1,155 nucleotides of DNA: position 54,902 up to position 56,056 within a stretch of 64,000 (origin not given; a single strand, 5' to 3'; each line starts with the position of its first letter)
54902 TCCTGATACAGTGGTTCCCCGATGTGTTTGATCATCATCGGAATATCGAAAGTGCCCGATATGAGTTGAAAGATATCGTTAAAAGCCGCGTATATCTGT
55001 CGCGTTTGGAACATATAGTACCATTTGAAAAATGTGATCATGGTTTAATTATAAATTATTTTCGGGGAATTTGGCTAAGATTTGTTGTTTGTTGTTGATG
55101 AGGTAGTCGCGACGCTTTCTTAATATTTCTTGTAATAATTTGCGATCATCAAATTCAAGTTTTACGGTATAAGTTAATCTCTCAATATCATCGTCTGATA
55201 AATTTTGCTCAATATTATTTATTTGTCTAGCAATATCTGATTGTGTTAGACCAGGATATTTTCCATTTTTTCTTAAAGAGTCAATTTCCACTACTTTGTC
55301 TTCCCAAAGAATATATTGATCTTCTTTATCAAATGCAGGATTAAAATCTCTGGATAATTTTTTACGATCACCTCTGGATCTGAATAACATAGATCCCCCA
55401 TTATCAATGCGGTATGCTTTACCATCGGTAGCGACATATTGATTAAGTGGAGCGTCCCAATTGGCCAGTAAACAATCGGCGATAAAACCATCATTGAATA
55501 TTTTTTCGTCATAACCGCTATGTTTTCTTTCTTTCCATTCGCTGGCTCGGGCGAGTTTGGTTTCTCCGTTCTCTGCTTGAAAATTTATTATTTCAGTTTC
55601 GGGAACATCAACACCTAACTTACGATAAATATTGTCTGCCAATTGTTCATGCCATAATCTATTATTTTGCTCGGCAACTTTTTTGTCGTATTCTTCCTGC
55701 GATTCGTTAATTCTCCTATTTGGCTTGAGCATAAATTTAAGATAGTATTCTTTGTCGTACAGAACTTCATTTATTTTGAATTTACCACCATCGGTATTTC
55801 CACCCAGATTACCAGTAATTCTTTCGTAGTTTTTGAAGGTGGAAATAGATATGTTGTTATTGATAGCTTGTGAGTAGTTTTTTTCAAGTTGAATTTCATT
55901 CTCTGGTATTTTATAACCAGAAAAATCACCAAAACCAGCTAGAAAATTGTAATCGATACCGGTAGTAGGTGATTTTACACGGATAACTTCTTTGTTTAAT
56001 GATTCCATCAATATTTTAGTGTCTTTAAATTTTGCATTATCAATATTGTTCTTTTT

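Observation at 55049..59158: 1369-aa protein with a C-terminal PI3K/PI4K-like catalytic segment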

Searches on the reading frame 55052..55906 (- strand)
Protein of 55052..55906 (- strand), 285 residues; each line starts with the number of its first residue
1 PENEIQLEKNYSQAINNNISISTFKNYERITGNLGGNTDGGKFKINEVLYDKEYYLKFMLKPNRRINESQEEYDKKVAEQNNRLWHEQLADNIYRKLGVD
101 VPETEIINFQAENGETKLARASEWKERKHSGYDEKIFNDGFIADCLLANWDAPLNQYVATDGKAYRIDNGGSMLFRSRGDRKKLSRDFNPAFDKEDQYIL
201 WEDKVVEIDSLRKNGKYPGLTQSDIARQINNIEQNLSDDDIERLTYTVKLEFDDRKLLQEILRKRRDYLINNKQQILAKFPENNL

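Call 12: find_homologous_proteins(query=window:55052-55906:-, max_evalue=0.01)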
Query window:55052-55906:- (285 aa): 3 proteins with E <= 0.01 among 416 candidates.
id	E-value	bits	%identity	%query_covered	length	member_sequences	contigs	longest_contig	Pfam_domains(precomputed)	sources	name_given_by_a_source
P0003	3.1e-15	75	34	55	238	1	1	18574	-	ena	-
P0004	5.0e-7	48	33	49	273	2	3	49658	-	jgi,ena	-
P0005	2.9e-3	36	29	69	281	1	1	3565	-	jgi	jgi:hypothetical protein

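Call 21: search_solved_structures(query=A1, max_evalue=10, show_alignments=3)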
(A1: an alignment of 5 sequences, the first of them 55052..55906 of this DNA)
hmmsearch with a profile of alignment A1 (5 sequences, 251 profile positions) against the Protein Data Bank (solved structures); distinct sequences matched with E-value up to 10: 2.
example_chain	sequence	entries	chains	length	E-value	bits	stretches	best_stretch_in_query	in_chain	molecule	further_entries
1t6o_A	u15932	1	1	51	0.84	12.4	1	212-250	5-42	phosphoprotein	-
1oks_A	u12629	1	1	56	1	12.1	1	212-250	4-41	RNA POLYMERASE ALPHA SUBUNIT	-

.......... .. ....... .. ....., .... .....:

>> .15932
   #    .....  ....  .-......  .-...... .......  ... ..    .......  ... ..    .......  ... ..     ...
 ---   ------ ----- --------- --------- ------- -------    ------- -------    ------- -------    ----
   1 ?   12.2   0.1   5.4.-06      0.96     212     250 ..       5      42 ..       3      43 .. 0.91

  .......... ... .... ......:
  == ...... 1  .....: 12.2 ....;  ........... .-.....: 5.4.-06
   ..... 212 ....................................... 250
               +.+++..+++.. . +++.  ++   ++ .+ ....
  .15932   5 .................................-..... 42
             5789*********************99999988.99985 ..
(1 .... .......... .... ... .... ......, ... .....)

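Call 22: search_protein_representatives(alignment_id=A1)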
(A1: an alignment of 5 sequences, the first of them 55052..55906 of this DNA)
Query: 5 sequences, 251 profile positions. Proteins with E-value up to 0.001 (for the whole library): 5268; up to 1e-10: 4417; up to 1e-30: 396. The best 150 are listed.
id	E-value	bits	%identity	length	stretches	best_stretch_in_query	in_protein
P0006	1.9e-137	473.2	-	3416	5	26-209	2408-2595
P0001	1.9e-104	365.1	-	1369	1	7-251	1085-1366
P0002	5.7e-102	356.9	-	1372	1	7-251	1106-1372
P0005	2.8e-82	292.4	-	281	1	3-242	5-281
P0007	9.7e-80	284.1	-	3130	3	38-210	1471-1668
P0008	1.8e-64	234.1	-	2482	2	31-241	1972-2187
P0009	4.7e-60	219.6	-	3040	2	33-246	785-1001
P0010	1.7e-58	214.5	-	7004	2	10-245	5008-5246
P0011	4.7e-57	209.8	-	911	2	31-242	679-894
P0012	8.9e-57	208.9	-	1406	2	20-242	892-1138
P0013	1.0e-56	208.7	-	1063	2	31-224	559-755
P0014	1.9e-56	207.8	-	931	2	23-249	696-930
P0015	2.7e-56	207.3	-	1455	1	15-246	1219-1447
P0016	4.2e-56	206.7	-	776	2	37-242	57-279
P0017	2.1e-55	204.4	-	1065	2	33-229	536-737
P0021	6.1e-53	196.3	-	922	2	33-242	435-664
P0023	2.4e-52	194.4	-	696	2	31-201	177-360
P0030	2.9e-50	187.6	-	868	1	17-246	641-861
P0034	7.4e-49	182.9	-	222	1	37-250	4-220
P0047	5.4e-45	170.3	-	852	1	19-249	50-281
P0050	5.8e-44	166.9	-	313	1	27-242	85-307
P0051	8.4e-44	166.4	-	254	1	31-242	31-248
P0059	7.6e-43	163.3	-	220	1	31-242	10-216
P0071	1.0e-41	159.6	-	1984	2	31-244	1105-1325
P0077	3.1e-41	158.0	-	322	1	28-249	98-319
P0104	2.6e-39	151.7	-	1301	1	34-245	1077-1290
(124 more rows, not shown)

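Call 23: search_protein_families(library=pfam, proteins=[P0011, P0013, P0014, P0016, P0021, P0023, P0030, P0034, P0047, P0050], max_evalue=0.001)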
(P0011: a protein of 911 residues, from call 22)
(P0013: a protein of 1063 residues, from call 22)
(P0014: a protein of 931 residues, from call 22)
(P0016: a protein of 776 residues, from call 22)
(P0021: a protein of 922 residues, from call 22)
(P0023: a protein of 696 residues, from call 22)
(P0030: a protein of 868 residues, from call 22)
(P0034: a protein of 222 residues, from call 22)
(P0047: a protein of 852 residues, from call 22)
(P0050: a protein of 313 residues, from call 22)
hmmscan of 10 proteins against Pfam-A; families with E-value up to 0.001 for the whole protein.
P0011 (911 aa): 1 family
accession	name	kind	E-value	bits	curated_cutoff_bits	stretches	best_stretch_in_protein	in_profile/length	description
PF07804.18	HipA_C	-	4.6e-05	23.6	30.5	0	368-415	9-60/213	HipA-like C-terminal domain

P0013 (1063 aa): 0 families

P0014 (931 aa): 0 families

P0016 (776 aa): 1 family
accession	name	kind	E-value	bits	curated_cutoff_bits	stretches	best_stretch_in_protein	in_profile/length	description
PF07804.18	HipA_C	-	1.1e-05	25.7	30.5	0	71-122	16-61/213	HipA-like C-terminal domain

P0021 (922 aa): 0 families

P0023 (696 aa): 0 families

P0030 (868 aa): 0 families

P0034 (222 aa): 0 families

P0047 (852 aa): 0 families

P0050 (313 aa): 0 families

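Call 27: search_protein_families(library=pfam, proteins=[P0006, P0007, P0008], max_evalue=0.0001)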
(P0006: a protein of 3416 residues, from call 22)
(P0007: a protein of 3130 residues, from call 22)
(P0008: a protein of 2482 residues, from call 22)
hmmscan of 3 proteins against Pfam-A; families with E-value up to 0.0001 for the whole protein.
P0006 (3416 aa): 4 families
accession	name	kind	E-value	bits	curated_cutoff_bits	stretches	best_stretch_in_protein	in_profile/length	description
PF03496.20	ADPrib_exo_Tox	-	8.8e-24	84.4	23.4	0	386-545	17-179/196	ADP-ribosyltransferase exoenzyme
PF07804.18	HipA_C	-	1.7e-18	67.5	30.5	0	1903-1960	8-71/213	HipA-like C-terminal domain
PF01636.29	APH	-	1.4e-17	64.7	23.2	1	2976-3056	8-95/239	Phosphotransferase enzyme family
PF20613.4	HipA_2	-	6.5e-12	45.7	27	0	113-161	11-60/240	HipA-like kinase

P0007 (3130 aa): 5 families
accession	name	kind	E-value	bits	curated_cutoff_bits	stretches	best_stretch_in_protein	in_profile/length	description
PF00102.32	Y_phosphatase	-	8.3e-30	104.6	20.9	1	1737-1968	6-230/234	Protein-tyrosine phosphatase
PF00293.34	NUDIX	-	3.7e-21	76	21.1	2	1278-1392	4-131/134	NUDIX domain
PF00017.30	SH2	-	1.7e-10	41.3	21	1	2313-2362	2-51/77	SH2 domain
PF22785.1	Tc-R-P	-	9.4e-06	26.6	27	1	1873-1920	54-99/106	Polymorphic toxin system, DSP-PTPase phosphatase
PF00782.25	DSPc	-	2.9e-05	24.3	33.5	1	1858-1932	33-105/133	Dual specificity phosphatase, catalytic domain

P0008 (2482 aa): 3 families
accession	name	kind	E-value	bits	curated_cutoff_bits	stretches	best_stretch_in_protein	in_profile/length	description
PF04233.19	Phage_Mu_F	-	6.3e-11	43.5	29.6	1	178-286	13-111/112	Phage Mu protein F like protein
PF03496.20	ADPrib_exo_Tox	-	1.7e-07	31.2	23.4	1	2313-2458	6-173/196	ADP-ribosyltransferase exoenzyme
PF07804.18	HipA_C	-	6.3e-05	23.2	30.5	0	388-429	18-61/213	HipA-like C-terminal domain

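Call 33: predict_structure(alignment_id=A2)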
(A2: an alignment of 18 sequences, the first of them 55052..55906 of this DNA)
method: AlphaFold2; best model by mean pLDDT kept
length: 285 residues; sequences in the alignment: 18
mean_pLDDT: 92.6   pTM: 0.91
mean pLDDT of the five models: 92.6, 91.7, 90.8, 90.7, 86.7
residues with pLDDT >= 90: 222; 70-90: 58; 50-70: 4; < 50: 1
segments of 3 or more residues with pLDDT < 50: none
pLDDT, mean of each block of 10 residues (from residue 1): 92 95 96 79 93 93 92 92 95 98 97 95 93 90 96 92 92 88 91 79 94 89 97 98 97 96 98 97 71
secondary structure, 60 per line:
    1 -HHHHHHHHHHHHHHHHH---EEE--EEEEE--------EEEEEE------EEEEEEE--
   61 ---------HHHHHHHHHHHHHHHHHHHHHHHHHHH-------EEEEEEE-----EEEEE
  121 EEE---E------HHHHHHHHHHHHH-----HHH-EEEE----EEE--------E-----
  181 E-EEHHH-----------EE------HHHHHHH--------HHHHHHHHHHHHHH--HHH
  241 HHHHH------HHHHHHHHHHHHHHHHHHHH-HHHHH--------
elements in order: H2-18 E22-24 E27-31 E40-45 E52-58 H70-96 E104-110 E116-123 H134-146 E156-159 E164-166 H207-213 H222-235 H238-245 H252-271 H273-277

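Call 35: fold_search(model_id=the predicted structure, library=pdb)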
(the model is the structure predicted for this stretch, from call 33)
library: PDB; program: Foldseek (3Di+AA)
matches with E <= 10: 885; with E <= 0.001: 4
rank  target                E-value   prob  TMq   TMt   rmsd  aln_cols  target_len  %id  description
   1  3akl_C                1.6e-05  1.00  0.54  0.55   7.3       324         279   15  Crystal structure of A Helicobacter pylori proinflammatory kinase CtkA (released 2010-12-01)
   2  3akk_A                2.5e-05  1.00  0.51  0.50   9.2       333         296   15  Crystal structure of A Helicobacter pylori proinflammatory kinase CtkA (released 2010-12-01)
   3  5jda                  4.0e-04  1.00  0.37  0.30  11.9       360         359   11  Bacillus cereus CotH kinase plus Mg2+/AMP (released 2016-05-18)
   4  5jd9                  4.2e-04  1.00  0.39  0.32  14.5       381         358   10  Bacillus cereus CotH kinase (released 2016-05-18)
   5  5a6o_B                1.0e-03  0.98  0.35  0.37  14.7       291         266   14  Crystal structure of the apo form of the unphosphorylated human death associated protein kinase 3 (DAPK3) (released 2015-10-21)
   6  3kc3_B                1.6e-03  0.99  0.38  0.38  13.3       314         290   12  MK2 complexed to inhibitor N4-(7-(benzofuran-2-yl)-1H-indazol-5-yl)pyrimidine-2,4-diamine (released 2010-01-12)
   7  5a6n_B                1.7e-03  0.97  0.35  0.37  14.9       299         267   15  Crystal structure of human death associated protein kinase 3 (DAPK3) in complex with compound 2 (released 2015-10-21)
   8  6in4                  1.7e-03  0.98  0.35  0.37  13.6       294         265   11  Crystal structure of apo DAPK1 in the presence of 18-crown-6 (released 2019-10-30)
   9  6jz0                  1.9e-03  0.97  0.34  0.32  13.9       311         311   12  Crystal structure of EGFR kinase domain in complex with compound 78 (released 2019-12-04)
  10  5a6o_A                1.9e-03  0.96  0.36  0.38  14.9       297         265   14  Crystal structure of the apo form of the unphosphorylated human death associated protein kinase 3 (DAPK3) (released 2015-10-21)
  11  3w2p                  2.0e-03  0.92  0.31  0.29  14.2       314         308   12  EGFR Kinase domain T790M/L858R mutant with compound 2 (released 2013-01-16)
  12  6paw_F                2.1e-03  0.96  0.34  0.31  15.4       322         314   11  Crystal structure of DAPK2 S308A Calcium/Calmodulin complex (released 2020-06-17)
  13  8dsw                  2.1e-03  0.91  0.32  0.30  14.3       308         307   11  Crystal structure of EGFR kinase domain, Exon20 Insertion FQEA mutant (released 2023-09-27)
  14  6hkn                  2.2e-03  0.93  0.33  0.30  14.1       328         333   12  Crystal structure of Compound 35 with ERK5 (released 2019-02-27)
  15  3kc3_L                2.3e-03  0.97  0.38  0.38  13.1       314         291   12  MK2 complexed to inhibitor N4-(7-(benzofuran-2-yl)-1H-indazol-5-yl)pyrimidine-2,4-diamine (released 2010-01-12)
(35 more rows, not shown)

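Call 41: search_protein_families(library=pfam, alignment_id=A2, max_evalue=10)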
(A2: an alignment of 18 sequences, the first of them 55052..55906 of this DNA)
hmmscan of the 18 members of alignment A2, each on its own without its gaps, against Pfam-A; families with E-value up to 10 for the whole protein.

A. member 1, window:55052-55906:- (285 aa): 1 family
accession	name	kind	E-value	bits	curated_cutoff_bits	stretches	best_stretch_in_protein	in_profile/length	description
PF07237.17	DUF1428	-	0.16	12.7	27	1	68-130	13-78/102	Protein of unknown function (DUF1428)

B. families by the number of members that match (of 18 scanned): 19 families
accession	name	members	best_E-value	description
PF20613.4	HipA_2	5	0.014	HipA-like kinase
PF07804.18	HipA_C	3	0.033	HipA-like C-terminal domain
PF02810.21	SEC-C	1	3.2e-05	SEC-C motif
PF07749.17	ERp29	1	0.0098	Endoplasmic reticulum protein ERp29, C-terminal domain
PF15533.11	Ntox33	1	0.011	Bacterial toxin 33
PF08803.17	ydhR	1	0.023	Putative mono-oxygenase ydhR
PF05541.17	Spheroidin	1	0.032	Entomopoxvirus spheroidin protein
PF24236.1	Tea_helical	1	0.034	Telomere ends associated alpha-helical domain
PF08002.16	DUF1697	1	0.07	Protein of unknown function (DUF1697)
PF10183.14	ESSS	1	0.075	ESSS subunit of NADH:ubiquinone oxidoreductase (complex I)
PF09468.16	RNase_H2-Ydr279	1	0.12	Ydr279p protein family (RNase H2 complex component) wHTH domain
PF13642.11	DUF4144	1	0.13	protein structure with unknown function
PF07237.17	DUF1428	1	0.16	Protein of unknown function (DUF1428)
PF21789.3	TNP-like_RNaseH_C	1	0.16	TNP-like, RNase H C-terminal domain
PF13936.12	HTH_38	1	0.2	Helix-turn-helix domain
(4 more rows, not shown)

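Call 43: list_cluster_members(proteins=[P0006, P0007, P0008, P0011, P0016, P0034, P0050, P0051, P0059, P0077])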
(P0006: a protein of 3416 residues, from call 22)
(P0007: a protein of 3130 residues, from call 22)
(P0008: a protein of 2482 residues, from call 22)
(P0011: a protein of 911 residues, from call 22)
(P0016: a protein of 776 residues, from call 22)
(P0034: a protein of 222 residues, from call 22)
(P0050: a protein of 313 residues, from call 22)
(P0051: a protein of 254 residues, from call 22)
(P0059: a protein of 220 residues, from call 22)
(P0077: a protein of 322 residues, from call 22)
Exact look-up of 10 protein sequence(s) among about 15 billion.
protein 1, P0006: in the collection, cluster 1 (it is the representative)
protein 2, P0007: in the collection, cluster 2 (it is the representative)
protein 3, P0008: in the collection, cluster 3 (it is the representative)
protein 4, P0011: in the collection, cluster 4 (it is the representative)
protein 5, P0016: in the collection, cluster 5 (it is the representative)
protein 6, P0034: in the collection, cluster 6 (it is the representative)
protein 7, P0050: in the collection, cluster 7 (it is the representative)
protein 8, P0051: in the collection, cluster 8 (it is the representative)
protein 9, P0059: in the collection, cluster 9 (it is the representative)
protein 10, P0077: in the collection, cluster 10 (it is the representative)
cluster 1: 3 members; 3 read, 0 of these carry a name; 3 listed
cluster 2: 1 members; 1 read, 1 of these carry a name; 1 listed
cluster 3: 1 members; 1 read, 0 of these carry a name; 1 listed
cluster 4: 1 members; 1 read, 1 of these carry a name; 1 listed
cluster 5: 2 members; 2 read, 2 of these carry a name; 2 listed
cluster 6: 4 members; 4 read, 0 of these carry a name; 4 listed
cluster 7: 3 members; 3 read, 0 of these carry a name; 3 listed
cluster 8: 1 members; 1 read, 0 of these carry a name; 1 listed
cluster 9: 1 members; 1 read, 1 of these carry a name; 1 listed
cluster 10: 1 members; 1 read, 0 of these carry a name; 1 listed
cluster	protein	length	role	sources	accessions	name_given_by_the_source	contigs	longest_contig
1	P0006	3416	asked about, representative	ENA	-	-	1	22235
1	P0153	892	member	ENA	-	-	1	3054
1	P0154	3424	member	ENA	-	-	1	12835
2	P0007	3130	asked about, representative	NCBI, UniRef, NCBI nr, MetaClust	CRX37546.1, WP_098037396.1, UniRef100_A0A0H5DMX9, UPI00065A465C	protein-tyrosine phosphatase family protein [Estrella lausannensis] | Protein-tyrosine-phosphatase n=1 Tax=Estrella lausannensis TaxID=483423 ... | status=active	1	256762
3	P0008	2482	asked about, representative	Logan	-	-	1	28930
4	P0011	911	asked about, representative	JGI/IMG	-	hypothetical protein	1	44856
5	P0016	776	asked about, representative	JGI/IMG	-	hypothetical protein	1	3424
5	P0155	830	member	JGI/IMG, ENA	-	hypothetical protein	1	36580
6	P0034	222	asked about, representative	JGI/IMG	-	-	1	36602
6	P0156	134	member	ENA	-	-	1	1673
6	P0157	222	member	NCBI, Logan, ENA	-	-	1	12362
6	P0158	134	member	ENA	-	-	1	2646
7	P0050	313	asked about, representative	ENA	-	-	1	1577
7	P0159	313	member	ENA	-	-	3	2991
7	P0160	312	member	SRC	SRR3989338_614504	-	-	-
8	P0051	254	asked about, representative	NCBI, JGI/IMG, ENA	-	-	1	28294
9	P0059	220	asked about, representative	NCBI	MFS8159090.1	MAG: hypothetical protein ACMG6E_02540 [Candidatus Roizmanbacteria bacterium]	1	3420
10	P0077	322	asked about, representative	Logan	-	-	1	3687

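Call 44: find_related_loci(query=A2, collection=genome_contigs, flank=6000)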
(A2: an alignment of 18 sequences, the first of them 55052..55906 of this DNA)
Query A2 (285 aa) in genome_contigs; peptide patterns used: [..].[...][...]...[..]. (x = any residue, [..] = any of these).
79 stretches matched a pattern; 36 encode a relative of the query (tblastn E <= 1e-3); 36 distinct loci.
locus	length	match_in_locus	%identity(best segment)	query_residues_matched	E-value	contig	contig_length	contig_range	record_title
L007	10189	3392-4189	61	2-282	8e-108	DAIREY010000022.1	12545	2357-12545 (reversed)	MAG TPA_asm: Patescibacteria group bacterium isolate CTOTU18589 NODE_5224_length_12545_cov_6.182546, whole genome shotgu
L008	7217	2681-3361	37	19-271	5e-41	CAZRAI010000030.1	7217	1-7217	MAG TPA_asm: uncultured Candidatus Saccharibacteria bacterium isolate binchicken_co6_491 genome assembly, contig: NODE_1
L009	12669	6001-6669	33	3-271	4e-34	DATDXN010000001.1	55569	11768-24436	MAG TPA_asm: Patescibacteria group bacterium isolate SMAG_U8140 k141_163960, whole genome shotgun sequence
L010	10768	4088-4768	36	26-279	1e-33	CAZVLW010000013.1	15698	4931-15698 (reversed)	MAG TPA_asm: uncultured Gammaproteobacteria bacterium isolate SRP141376_co2_264 genome assembly, contig: NODE_7503_lengt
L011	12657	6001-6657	33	17-272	1e-32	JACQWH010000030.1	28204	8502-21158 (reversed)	MAG: Candidatus Uhrbacteria bacterium isolate NC_groundwater_1484_Ag_S-0.65um_49_37 S_p65_S5_coassembly_k141_1735901, wh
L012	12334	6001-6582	34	67-271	5e-28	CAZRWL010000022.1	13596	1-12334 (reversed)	MAG TPA_asm: uncultured Gammaproteobacteria bacterium isolate SRP269290_co1_1073 genome assembly, contig: NODE_6496_leng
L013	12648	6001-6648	31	26-270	8e-27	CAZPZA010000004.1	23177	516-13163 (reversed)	MAG TPA_asm: uncultured Gammaproteobacteria bacterium isolate binchicken_co21_463 genome assembly, contig: NODE_1056_len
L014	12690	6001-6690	29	13-271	1e-22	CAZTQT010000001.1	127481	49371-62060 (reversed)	MAG TPA_asm: uncultured Candidatus Saccharibacteria bacterium isolate binchicken_co45_572 genome assembly, contig: NODE_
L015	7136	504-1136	28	30-270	7e-21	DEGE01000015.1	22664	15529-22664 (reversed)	MAG TPA_asm: Candidatus Saccharibacteria bacterium UBA2834 UBA2834_contig_13110, whole genome shotgun sequence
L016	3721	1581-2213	30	30-270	2e-20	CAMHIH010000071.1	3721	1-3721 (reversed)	MAG: uncultured Candidatus Saccharibacteria bacterium isolate SRR11784283_bin.40_metaWRAP_v1.3_MAG genome assembly, cont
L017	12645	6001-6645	29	26-271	5e-20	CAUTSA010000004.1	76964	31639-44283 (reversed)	MAG TPA_asm: uncultured Candidatus Saccharibacteria bacterium isolate ERR10228831_bin.9_MetaWRAP_v1.3_MAG genome assembl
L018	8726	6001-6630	29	29-269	5e-20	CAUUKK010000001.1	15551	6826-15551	MAG TPA_asm: uncultured Candidatus Saccharibacteria bacterium isolate ERR10228829_bin.8_MetaWRAP_v1.3_MAG genome assembl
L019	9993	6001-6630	29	30-269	1e-19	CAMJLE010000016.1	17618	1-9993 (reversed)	MAG: uncultured Candidatus Saccharibacteria bacterium isolate SRR12081297_bin.80_metaWRAP_v1.3_MAG genome assembly, cont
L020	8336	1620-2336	28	7-270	2e-19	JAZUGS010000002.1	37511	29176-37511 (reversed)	MAG: Candidatus Nanosyncoccus sp. isolate T1900045283_TH20190053.MAGScoT_cleanbin_000043 SGB_5964_k141_1408464, whole ge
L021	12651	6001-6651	28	28-272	3e-19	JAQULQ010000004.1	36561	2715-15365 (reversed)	MAG: Candidatus Colwellbacteria bacterium isolate STD1_134 NODE_2239_length_36561_cov_3.366334_Sandtown_D1, whole genome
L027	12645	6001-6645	27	26-271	9e-18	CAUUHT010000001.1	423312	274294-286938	MAG TPA_asm: Candidatus Nanosyncoccus nanoralicus isolate ERR10228828_bin.12_MetaWRAP_v1.3_MAG genome assembly, contig:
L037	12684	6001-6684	26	73-277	9e-11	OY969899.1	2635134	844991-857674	MAG: Parachlamydiales bacterium isolate MFD00082.bin.c.1 genome assembly, chromosome: 1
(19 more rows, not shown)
